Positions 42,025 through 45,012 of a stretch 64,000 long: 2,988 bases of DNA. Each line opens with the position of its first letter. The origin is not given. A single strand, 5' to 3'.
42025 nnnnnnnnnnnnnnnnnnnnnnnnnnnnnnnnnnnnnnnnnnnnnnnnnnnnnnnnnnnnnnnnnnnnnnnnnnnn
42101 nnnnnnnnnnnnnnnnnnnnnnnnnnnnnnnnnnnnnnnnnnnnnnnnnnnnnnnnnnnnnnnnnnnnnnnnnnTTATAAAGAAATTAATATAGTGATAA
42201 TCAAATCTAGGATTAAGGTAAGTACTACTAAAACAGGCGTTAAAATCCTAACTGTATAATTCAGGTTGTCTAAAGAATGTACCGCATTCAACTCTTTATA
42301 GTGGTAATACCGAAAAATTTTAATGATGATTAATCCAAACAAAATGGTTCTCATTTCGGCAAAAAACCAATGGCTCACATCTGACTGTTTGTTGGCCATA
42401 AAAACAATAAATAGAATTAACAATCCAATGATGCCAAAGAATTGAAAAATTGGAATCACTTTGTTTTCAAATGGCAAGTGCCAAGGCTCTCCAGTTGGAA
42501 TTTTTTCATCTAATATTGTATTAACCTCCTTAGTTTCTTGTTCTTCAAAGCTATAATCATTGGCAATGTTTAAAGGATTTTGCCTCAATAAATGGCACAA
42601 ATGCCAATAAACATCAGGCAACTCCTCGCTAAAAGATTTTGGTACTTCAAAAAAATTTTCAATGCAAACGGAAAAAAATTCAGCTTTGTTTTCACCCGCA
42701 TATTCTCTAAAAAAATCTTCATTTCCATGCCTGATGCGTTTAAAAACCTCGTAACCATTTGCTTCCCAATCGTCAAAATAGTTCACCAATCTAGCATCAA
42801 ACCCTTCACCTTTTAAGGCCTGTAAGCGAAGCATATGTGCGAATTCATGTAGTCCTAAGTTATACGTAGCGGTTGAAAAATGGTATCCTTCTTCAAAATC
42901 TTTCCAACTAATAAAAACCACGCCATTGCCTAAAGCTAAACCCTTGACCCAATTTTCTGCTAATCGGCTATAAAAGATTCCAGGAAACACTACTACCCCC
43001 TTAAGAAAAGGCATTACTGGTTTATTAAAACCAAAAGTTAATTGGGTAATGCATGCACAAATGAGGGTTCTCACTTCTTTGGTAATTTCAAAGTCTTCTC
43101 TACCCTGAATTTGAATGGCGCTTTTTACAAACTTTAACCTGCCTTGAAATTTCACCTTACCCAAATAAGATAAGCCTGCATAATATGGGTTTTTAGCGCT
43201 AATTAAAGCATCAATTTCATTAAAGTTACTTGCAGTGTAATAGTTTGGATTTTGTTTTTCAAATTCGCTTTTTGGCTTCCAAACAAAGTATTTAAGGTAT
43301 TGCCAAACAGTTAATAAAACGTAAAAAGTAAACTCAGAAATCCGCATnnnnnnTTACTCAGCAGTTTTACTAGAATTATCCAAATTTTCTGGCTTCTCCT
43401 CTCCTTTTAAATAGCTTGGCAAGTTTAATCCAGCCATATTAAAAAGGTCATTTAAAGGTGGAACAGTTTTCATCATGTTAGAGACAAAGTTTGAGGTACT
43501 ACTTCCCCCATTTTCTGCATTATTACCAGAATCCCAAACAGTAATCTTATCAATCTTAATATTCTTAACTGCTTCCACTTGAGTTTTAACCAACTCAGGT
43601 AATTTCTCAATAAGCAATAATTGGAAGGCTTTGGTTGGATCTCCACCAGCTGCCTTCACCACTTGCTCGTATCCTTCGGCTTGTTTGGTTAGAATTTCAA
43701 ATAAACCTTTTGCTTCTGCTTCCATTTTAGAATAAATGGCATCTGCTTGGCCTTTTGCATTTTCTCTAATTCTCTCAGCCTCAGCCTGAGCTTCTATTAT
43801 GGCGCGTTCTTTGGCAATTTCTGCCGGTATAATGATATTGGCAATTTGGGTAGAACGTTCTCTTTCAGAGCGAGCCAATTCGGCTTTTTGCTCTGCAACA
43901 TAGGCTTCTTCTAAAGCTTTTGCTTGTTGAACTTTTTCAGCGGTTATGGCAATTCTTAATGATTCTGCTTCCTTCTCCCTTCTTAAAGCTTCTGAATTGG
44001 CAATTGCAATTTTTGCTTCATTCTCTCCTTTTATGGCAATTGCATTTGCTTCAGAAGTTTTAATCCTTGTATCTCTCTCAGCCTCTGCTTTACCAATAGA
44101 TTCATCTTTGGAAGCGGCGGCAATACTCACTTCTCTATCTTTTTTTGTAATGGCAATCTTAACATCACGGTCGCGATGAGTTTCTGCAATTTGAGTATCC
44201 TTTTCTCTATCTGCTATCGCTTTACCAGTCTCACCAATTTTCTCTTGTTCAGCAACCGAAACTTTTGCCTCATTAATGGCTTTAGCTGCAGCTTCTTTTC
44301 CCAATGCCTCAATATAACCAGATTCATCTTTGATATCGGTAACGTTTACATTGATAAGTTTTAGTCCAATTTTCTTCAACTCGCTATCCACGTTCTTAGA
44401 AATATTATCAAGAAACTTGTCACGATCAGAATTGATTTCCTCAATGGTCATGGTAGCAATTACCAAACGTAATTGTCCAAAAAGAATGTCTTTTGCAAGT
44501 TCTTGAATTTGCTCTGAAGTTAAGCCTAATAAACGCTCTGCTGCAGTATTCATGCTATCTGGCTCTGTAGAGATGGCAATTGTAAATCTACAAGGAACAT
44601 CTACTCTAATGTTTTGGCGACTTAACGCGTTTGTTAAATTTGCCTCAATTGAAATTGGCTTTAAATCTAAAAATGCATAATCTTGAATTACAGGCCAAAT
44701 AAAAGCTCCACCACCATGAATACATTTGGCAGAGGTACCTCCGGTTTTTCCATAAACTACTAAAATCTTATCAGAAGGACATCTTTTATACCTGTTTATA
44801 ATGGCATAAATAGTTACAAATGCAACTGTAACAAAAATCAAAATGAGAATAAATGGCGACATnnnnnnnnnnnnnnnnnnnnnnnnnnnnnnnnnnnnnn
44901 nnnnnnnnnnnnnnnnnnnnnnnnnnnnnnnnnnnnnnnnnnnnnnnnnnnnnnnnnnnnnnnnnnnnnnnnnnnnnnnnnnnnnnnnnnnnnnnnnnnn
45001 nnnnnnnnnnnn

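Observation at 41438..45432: Translationally coupled MtfA-like membrane Zn-peptidase and SRAP (abasic-site crosslinking) gene pair beside a flotillin-NfeD operon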

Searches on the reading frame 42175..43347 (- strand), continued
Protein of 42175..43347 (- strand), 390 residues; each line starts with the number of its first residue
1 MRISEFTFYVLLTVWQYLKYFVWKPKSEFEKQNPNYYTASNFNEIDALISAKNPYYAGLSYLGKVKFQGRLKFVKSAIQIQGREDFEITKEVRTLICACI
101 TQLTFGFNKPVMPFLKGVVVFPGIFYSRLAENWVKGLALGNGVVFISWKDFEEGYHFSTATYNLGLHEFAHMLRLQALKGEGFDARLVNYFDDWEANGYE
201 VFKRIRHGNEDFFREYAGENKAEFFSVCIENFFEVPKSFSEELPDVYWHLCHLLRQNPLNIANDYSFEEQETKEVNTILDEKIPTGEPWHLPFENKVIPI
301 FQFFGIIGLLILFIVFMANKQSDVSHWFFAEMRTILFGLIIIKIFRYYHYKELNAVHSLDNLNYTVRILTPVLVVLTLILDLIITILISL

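Call 33: search_solved_structures(query=window:42175-43347:-, max_evalue=0.01, show_alignments=2)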
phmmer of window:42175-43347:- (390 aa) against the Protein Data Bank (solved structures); distinct sequences matched with E-value up to 0.01: 2.
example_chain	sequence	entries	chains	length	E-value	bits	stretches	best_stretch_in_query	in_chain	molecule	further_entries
3dl1_A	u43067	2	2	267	2.3e-08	36.7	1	136-269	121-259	Putative Metal-dependent Hydrolase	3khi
9srw_E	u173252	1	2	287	2.2e-07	33.4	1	136-261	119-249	Mlc titration factor A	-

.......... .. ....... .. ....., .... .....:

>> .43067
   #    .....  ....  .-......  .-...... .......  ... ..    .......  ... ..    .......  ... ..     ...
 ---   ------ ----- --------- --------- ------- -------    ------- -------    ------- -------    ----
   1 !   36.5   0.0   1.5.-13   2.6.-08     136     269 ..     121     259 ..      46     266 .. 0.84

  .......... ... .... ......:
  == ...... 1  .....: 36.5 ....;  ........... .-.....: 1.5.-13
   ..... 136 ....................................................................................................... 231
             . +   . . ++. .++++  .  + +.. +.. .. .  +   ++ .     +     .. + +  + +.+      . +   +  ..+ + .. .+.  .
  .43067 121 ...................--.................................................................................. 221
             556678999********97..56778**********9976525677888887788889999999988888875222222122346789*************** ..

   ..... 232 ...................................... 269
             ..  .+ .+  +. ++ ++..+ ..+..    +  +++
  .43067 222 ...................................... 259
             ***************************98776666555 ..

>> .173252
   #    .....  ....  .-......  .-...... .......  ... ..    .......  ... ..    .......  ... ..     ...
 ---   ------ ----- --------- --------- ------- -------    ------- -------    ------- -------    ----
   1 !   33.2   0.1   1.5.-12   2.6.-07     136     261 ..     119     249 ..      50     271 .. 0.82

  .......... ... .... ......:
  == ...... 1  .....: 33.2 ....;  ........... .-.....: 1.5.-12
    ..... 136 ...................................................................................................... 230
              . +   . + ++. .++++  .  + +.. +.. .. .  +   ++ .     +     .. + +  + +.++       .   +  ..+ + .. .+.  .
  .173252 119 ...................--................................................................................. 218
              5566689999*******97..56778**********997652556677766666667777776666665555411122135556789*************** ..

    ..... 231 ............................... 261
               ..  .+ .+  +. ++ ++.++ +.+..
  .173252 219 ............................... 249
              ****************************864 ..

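Call 36: search_protein_families(library=ncbifam, proteins=[L002:4050-5969:+, L006:4062-5978:+], max_evalue=0.1)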
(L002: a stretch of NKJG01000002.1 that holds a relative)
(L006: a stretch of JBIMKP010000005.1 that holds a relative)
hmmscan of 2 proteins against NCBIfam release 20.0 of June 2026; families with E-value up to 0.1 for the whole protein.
L002:4050-5969:+ (639 aa): 3 families
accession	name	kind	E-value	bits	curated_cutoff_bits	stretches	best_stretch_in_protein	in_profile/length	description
NF058507.1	FlotScfldFlot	equivalog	3.7e-05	23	700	1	444-586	264-406/477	flotillin lipid rafts scaffold protein FloT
NF050102.1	DivIVA_Wag31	equivalog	0.0081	16.1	260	1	442-566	55-182/256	DivIVA-like cell division protein Wag31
NF047619.1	NADase_discoid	domain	0.049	13.7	38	0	493-587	34-129/130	NADase-type glycan-binding domain-containing protein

L006:4062-5978:+ (638 aa): 3 families
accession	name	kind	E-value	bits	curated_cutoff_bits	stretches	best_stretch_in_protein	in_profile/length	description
NF058507.1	FlotScfldFlot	equivalog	1.2e-05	24.6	700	1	455-573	276-384/477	flotillin lipid rafts scaffold protein FloT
NF041483.1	growth_prot_Scy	equivalog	0.0076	13.8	1040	1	449-561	580-1058/1293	polarized growth protein Scy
NF007065.0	PRK09510.1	equivalog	0.017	14.1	213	1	439-566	92-223/387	cell envelope integrity protein TolA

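Call 37: find_related_loci(query=A1, collection=metagenome_contigs, flank=6000)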
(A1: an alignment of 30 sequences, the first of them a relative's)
Query A1 (390 aa) in metagenome_contigs; peptide patterns used: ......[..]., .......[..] (x = any residue, [..] = any of these).
339 stretches matched a pattern; 206 encode a relative of the query (tblastn E <= 1e-3); the best 80 are kept; 80 distinct loci.
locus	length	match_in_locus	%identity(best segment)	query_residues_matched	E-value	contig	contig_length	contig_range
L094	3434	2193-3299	47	5-382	9e-113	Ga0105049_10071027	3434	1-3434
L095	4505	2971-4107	45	3-388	2e-101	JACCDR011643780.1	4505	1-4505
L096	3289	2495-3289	59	5-269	3e-100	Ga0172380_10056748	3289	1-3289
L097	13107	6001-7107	43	9-389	3e-91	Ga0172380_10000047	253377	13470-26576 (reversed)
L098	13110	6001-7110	40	10-384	8e-88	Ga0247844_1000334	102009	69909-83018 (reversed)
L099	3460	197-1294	42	11-381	9e-88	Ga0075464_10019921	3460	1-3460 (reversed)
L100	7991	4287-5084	45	5-269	6e-66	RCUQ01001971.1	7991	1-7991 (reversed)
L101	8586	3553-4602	35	40-389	6e-55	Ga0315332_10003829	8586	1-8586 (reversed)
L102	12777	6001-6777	38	40-299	1e-52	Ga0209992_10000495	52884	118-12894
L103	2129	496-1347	36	33-314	7e-53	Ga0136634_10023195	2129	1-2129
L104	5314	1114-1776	42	45-265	5e-47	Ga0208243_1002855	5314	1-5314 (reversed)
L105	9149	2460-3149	39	46-275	1e-45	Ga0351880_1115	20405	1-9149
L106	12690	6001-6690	39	46-275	1e-45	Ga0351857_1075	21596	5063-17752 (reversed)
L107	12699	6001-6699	36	39-270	9e-45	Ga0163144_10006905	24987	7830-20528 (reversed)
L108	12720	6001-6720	35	42-288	1e-42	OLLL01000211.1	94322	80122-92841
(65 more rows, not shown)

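Call 46: predict_structure(alignment_id=A1)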
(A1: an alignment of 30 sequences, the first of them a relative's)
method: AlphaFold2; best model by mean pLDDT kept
length: 390 residues; sequences in the alignment: 30
mean_pLDDT: 88.3   pTM: 0.82
mean pLDDT of the five models: 88.3, 87.1, 86.1, 84.6, 83.1
residues with pLDDT >= 90: 221; 70-90: 152; 50-70: 15; < 50: 2
segments of 3 or more residues with pLDDT < 50: none
pLDDT, mean of each block of 10 residues (from residue 1): 92 96 83 64 91 91 92 93 95 96 90 92 91 92 94 70 87 87 72 86 87 85 93 92 93 93 88 88 80 86 92 86 87 95 91 80 87 95 93
secondary structure, 60 per line:
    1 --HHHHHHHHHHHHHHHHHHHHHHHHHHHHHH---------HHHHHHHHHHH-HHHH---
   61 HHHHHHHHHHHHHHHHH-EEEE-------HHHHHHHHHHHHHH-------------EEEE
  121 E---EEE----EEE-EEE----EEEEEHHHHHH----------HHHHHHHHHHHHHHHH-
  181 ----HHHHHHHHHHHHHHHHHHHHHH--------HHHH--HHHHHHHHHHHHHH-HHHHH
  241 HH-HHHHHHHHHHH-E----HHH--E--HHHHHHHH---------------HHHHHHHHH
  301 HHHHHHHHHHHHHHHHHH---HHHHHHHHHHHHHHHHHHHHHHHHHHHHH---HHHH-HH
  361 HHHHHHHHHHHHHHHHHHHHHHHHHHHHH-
elements in order: H3-32 H42-52 H54-57 H61-77 E79-82 H90-103 E117-121 E125-127 E132-134 E136-138 E143-147 H148-153 H164-179 H185-206 H215-218 H221-234 H236-242 H244-254 H269-276 H292-318 H322-350 H354-357 H359-389
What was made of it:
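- On Dedicated SRAP-protease pair (hypothetical; analogy HMCES-SPRTN): The rest of the model is membrane helices (call 46).
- Four membrane helices tether the enzyme away from most of the nucleoid (call 46).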

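Call 48: fold_search(model_id=the predicted structure, library=pdb)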
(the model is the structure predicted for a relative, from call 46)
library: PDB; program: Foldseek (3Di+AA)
matches with E <= 10: 41; with E <= 0.001: 2
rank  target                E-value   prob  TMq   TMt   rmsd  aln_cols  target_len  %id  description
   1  3dl1                  3.1e-07  1.00  0.43  0.76   3.9       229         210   20  Crystal structure of a Putative Metal-dependent Hydrolase (YP_001336084.1) from Klebsiella pneumoniae subsp. pneumoniae  (released 2008-08-26)
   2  3khi                  1.1e-06  1.00  0.45  0.76   3.9       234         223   20  Crystal structure of a Putative Metal-dependent Hydrolase (YP_001336084.1) from Klebsiella pneumoniae subsp. pneumoniae  (released 2009-11-10)
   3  6r58_D                2.7e-02  1.00  0.31  0.54   5.3       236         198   13  Crystal structure of PPEP-1(E143A/Y178F/E184A) in complex with substrate peptide Ac-EVNAPVP-CONH2 (released 2019-06-12)
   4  6r4w_B                3.1e-02  1.00  0.31  0.56   5.1       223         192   15  Crystal structure of apo PPEP-1(E143A/Y178F) in complex with substrate peptide Ac-EVNAPVP-CONH2 (released 2019-06-12)
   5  4l7a_A                8.9e-02  0.82  0.25  0.34  12.1       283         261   16  Crystal structure of a putative zinc-binding metallo-peptidase (BACCAC_01431) from Bacteroides caccae ATCC 43185 at 2. (released 2013-07-03)
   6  4l7a_B                1.2e-01  0.75  0.25  0.34  12.1       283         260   16  Crystal structure of a putative zinc-binding metallo-peptidase (BACCAC_01431) from Bacteroides caccae ATCC 43185 at 2. (released 2013-07-03)
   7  9g5j_B                2.0e-01  0.99  0.28  0.49   5.4       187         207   16  Structure of the PRO-PRO endopeptidase (PPEP-3) E153A Y189F in complex with substrate peptide Ac-EPLPPPP-NH2 from Geob (released 2025-07-30)
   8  9g0j_A                3.1e-01  0.98  0.31  0.51   5.3       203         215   14  Structure of the PRO-PRO endopeptidase (PPEP-3) from Geobacillus thermodenitrificans (released 2025-07-16)
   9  5uxo                  2.6e+00  0.02  0.10  0.09  19.2       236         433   15  Type II DAH7PS from Pseudomonas aeruginosa (released 2018-02-28)
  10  7pub_F6               3.3e+00  0.15  0.13  0.12   6.1        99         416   11  Late assembly intermediate of the Trypanosoma brucei mitoribosomal small subunit (released 2022-05-04)
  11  8gxo_B                3.3e+00  0.08  0.10  0.15  10.3       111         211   14  The crystal structure of CsFAOMT1 in complex with SAH (released 2023-09-13)
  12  5kva_B                3.6e+00  0.04  0.14  0.19  14.3       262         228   10  Crystal Structure of sorghum caffeoyl-CoA O-methyltransferase (CCoAOMT) (released 2016-08-10)
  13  3god_C                3.6e+00  0.04  0.12  0.15  25.0       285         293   12  Structural basis for DNase activity of a conserved protein implicated in CRISPR-mediated antiviral defense (released 2009-06-30)
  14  8tso_A                4.5e+00  0.02  0.07  0.06  21.4       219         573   11  KDL bound, nucleotide-free MsbA in open, outward-facing conformation (released 2024-06-19)
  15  6fbw_C                4.8e+00  0.04  0.14  0.20  18.9       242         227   10  Crystal structure of C-terminal modified Tau peptide-hybrid 4.2f-II with 14-3-3sigma (released 2018-05-16)
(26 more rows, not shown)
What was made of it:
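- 42175..43347 (-): Membrane-anchored M90 (MtfA-like) zinc peptidase, 390 aa. It has an N-terminal helix, a cytoplasmic catalytic domain and three C-terminal TM helices. It is an accessory gene. The AF2 model has pLDDT 88; the top fold matches are Klebsiella MtfA 3DL1/3KHI with TM 0.76 (calls 46, 48).
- On Peptidase M90 (PF06167): The fold match to 3DL1/3KHI has TM 0.76 (call 48).
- Closest known: MtfA. Same: Same HExxH motif plus a downstream Glu (calls 33, 48).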

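Call 53: list_cluster_members(proteins=[P0001, P0068])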
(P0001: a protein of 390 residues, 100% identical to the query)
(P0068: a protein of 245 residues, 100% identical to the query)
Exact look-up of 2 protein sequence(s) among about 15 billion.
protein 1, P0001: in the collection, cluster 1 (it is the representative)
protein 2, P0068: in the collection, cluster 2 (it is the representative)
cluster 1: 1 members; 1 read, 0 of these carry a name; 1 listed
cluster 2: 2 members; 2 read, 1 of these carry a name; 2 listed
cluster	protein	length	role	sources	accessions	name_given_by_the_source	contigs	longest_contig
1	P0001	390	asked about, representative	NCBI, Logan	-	-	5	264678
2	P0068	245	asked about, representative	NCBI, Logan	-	-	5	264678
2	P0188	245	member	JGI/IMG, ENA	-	putative SOS response-associated peptidase YedK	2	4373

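Call 54: find_encoding_contigs(protein=P0001, flank=3000, max_places=5)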
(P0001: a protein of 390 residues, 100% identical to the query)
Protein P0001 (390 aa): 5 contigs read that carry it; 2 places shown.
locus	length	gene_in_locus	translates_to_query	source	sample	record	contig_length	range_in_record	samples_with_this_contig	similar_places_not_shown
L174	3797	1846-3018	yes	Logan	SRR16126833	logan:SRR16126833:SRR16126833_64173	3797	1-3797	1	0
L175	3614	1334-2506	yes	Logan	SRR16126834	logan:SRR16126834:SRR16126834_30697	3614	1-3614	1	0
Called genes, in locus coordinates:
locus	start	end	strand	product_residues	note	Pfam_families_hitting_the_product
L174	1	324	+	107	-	?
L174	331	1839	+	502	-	PF01145:Band_7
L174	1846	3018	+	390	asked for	PF06167:Peptidase_M90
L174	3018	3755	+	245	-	PF02586:SRAP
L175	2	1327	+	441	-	?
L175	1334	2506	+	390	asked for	PF06167:Peptidase_M90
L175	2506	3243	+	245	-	PF02586:SRAP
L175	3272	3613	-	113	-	?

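Call 60: search_protein_families(library=padloc, proteins=[window:42175-43347:-], max_evalue=0.01)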
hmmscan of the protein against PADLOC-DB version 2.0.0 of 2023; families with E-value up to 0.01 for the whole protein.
window:42175-43347:- (390 aa): 0 families

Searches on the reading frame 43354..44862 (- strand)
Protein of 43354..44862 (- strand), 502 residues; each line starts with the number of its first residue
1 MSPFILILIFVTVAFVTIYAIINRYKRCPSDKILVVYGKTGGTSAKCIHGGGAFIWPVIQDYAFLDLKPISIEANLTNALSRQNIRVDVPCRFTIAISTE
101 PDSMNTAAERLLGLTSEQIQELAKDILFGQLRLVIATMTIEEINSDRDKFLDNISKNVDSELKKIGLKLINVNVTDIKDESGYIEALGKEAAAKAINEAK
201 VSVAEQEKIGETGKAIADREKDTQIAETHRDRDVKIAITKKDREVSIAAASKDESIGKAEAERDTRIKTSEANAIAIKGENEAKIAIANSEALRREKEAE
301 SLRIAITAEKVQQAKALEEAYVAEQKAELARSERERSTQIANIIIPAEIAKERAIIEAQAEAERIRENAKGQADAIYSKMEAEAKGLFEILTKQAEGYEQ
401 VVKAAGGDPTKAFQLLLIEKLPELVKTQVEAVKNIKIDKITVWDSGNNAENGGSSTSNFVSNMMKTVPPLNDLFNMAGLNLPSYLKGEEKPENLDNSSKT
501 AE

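Call 3: search_protein_families(library=pfam, proteins=[window:43354-44862:-], max_evalue=0.01)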
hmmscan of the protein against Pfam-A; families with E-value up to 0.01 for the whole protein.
window:43354-44862:- (502 aa): 1 family
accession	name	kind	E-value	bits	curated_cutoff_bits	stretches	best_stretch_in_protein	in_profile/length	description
PF01145.31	Band_7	-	1.1e-31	110.7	23.6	1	29-208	4-176/176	SPFH domain / Band 7 family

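Call 4: search_protein_families(library=ncbifam, proteins=[window:43354-44862:-], max_evalue=0.01)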
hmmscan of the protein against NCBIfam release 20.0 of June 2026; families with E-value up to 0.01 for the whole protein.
window:43354-44862:- (502 aa): 1 family
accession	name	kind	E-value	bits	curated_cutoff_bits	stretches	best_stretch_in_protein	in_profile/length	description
NF058507.1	FlotScfldFlot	equivalog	1.4e-60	205.8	700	1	7-484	3-471/477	flotillin lipid rafts scaffold protein FloT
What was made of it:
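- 43354..44862 (-): Flotillin-type SPFH protein, 502 aa (FloT/YqiK-like). The NCBIfam FloT model scores 205.8 bits, below its equivalog cut-off of 700 (calls 3, 4).
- Checked: Flotillin: 44862..43354, 502 aa. Pfam Band_7 E=1e-31; NCBIfam FloT model E=1e-60 but below its cut-off (calls 3, 4).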

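Call 60: search_protein_families(library=padloc, proteins=[window:43354-44862:-], max_evalue=0.01)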
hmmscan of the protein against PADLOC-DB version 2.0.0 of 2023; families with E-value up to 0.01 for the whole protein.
window:43354-44862:- (502 aa): 0 families
